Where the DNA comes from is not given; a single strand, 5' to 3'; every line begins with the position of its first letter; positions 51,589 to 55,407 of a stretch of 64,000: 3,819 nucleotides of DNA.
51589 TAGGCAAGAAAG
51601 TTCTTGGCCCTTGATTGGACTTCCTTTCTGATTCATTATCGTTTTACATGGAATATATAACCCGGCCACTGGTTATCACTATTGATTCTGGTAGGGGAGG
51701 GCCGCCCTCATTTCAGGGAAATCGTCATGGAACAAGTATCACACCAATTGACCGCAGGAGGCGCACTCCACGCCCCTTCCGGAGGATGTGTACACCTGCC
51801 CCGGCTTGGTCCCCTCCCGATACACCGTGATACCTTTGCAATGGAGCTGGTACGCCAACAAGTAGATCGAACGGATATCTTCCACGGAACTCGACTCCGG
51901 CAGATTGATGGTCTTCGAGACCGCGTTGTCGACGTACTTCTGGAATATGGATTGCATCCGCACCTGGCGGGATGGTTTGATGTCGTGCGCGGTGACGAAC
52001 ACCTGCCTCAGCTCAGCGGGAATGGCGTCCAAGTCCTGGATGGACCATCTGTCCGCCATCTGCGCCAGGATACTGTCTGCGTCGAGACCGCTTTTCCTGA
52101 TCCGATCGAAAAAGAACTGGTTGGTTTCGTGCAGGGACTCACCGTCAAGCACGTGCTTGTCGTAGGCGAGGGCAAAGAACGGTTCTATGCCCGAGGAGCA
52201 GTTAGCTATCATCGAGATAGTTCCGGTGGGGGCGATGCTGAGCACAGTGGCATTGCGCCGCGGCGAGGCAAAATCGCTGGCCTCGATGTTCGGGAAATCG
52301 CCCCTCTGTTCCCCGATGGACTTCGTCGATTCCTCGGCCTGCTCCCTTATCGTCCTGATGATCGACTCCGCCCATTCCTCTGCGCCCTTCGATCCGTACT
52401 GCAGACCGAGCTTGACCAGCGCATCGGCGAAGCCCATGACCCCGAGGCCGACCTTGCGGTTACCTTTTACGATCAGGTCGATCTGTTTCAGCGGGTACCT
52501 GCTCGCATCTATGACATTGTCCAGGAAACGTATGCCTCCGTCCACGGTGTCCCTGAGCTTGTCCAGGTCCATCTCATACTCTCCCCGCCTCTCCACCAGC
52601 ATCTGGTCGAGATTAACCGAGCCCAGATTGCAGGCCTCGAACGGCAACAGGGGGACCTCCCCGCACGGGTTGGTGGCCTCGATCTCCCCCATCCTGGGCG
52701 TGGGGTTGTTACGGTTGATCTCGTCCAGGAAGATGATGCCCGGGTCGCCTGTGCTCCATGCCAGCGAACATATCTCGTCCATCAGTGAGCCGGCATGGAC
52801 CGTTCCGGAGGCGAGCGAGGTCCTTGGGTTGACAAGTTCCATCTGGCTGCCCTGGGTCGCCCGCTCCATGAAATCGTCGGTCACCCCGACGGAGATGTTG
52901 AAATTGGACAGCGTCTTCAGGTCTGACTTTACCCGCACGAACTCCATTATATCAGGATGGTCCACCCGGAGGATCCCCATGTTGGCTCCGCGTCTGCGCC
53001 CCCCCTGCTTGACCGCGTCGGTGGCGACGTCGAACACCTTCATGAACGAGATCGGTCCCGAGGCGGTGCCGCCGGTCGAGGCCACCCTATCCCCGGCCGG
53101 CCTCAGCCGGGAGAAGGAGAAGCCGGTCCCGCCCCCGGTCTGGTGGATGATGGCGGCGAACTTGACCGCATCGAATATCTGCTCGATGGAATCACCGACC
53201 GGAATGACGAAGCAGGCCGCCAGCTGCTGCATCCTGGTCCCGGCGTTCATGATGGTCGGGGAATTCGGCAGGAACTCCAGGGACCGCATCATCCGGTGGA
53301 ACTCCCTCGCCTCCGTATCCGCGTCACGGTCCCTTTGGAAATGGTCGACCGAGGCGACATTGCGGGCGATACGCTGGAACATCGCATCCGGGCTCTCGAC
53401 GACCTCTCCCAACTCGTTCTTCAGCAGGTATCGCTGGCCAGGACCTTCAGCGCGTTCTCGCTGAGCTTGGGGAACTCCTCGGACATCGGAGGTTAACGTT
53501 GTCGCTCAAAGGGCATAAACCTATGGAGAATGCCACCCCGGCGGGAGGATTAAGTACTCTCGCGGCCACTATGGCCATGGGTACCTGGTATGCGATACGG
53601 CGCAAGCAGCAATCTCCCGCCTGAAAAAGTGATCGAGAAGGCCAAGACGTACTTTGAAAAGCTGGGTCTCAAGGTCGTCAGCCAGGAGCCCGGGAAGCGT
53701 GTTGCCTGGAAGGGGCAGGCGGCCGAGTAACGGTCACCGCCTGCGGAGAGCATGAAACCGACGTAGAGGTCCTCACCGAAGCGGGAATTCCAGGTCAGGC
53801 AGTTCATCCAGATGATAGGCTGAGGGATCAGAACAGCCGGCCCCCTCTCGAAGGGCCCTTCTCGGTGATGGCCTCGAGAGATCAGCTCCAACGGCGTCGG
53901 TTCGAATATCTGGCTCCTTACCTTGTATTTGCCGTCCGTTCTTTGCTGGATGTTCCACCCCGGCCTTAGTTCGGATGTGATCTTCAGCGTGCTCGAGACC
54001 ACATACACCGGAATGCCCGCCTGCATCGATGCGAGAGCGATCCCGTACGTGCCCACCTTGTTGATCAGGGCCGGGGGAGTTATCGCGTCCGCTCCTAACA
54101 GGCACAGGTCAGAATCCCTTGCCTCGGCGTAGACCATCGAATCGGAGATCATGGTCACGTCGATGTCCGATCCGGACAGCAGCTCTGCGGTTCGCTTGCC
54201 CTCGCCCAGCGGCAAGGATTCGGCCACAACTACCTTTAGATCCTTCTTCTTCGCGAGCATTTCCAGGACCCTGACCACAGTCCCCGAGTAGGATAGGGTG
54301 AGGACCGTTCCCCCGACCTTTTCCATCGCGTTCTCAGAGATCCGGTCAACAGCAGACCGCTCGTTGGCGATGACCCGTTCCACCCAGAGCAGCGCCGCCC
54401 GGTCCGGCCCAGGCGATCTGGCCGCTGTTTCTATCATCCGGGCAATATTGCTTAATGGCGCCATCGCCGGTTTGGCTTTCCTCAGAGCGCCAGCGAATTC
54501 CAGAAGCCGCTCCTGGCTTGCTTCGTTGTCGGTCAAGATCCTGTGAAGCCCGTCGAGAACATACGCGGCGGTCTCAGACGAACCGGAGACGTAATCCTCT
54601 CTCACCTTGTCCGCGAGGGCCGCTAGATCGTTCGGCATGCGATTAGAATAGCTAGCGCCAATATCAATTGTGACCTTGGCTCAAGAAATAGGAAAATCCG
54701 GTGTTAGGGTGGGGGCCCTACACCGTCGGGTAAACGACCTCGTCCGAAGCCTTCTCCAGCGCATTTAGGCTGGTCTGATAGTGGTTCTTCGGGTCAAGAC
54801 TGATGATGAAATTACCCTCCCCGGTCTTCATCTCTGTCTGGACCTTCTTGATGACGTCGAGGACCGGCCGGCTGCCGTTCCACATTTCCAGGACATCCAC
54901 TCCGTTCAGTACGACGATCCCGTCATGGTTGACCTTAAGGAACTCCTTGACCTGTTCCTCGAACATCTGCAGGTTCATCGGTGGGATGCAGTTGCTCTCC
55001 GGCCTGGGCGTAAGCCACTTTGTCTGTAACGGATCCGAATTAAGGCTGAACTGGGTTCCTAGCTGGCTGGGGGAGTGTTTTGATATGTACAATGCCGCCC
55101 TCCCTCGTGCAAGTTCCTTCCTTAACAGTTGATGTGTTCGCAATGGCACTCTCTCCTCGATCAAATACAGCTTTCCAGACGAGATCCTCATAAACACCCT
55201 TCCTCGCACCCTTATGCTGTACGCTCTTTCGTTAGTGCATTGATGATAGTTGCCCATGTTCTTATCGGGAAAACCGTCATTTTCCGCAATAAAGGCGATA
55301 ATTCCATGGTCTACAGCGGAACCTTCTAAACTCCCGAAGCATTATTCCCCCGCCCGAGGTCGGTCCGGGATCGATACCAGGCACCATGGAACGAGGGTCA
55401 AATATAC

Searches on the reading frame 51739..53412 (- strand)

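Call 54: search_protein_families(library=pfam, proteins=[window:51739-53412:-], max_evalue=0.00001)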
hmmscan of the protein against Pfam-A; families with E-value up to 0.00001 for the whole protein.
window:51739-53412:- (557 aa): 2 families
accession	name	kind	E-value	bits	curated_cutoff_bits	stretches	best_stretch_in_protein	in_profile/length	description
PF02867.20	Ribonuc_red_lgC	-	3.3e-129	432.3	23.9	2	65-382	1-345/523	Ribonucleotide reductase, barrel domain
PF00317.26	Ribonuc_red_lgN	-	3.1e-14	53.2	28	1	2-61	22-76/77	Ribonucleotide reductase, all-alpha domain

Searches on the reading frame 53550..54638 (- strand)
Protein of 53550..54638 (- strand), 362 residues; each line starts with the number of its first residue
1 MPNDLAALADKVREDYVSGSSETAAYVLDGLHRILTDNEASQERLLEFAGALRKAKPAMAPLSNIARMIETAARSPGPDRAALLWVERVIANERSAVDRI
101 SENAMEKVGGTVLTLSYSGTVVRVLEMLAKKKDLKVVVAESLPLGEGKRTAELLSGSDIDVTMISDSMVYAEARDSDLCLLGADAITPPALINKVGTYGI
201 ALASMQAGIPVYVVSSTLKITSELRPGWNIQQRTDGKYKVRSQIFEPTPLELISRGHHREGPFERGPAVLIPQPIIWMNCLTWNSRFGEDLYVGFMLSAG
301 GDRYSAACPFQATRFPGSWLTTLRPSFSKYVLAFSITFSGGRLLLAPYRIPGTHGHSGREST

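Call 54: search_protein_families(library=pfam, proteins=[window:53550-54638:-], max_evalue=0.00001)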
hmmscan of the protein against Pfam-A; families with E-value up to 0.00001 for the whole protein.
window:53550-54638:- (362 aa): 1 family
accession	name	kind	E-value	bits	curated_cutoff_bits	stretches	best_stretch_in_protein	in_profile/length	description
PF01008.23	IF-2B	-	1.7e-32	113.3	22.4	1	17-234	2-244/280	Initiation factor 2 subunit family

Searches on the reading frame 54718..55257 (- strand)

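Call 54: search_protein_families(library=pfam, proteins=[window:54718-55257:-], max_evalue=0.00001)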
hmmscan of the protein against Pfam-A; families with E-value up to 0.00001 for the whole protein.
window:54718-55257:- (179 aa): 1 family
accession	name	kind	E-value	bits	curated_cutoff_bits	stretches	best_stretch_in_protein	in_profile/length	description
PF05763.18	DUF835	-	1.4e-13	51.3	33.1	1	43-169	10-134/136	Protein of unknown function (DUF835)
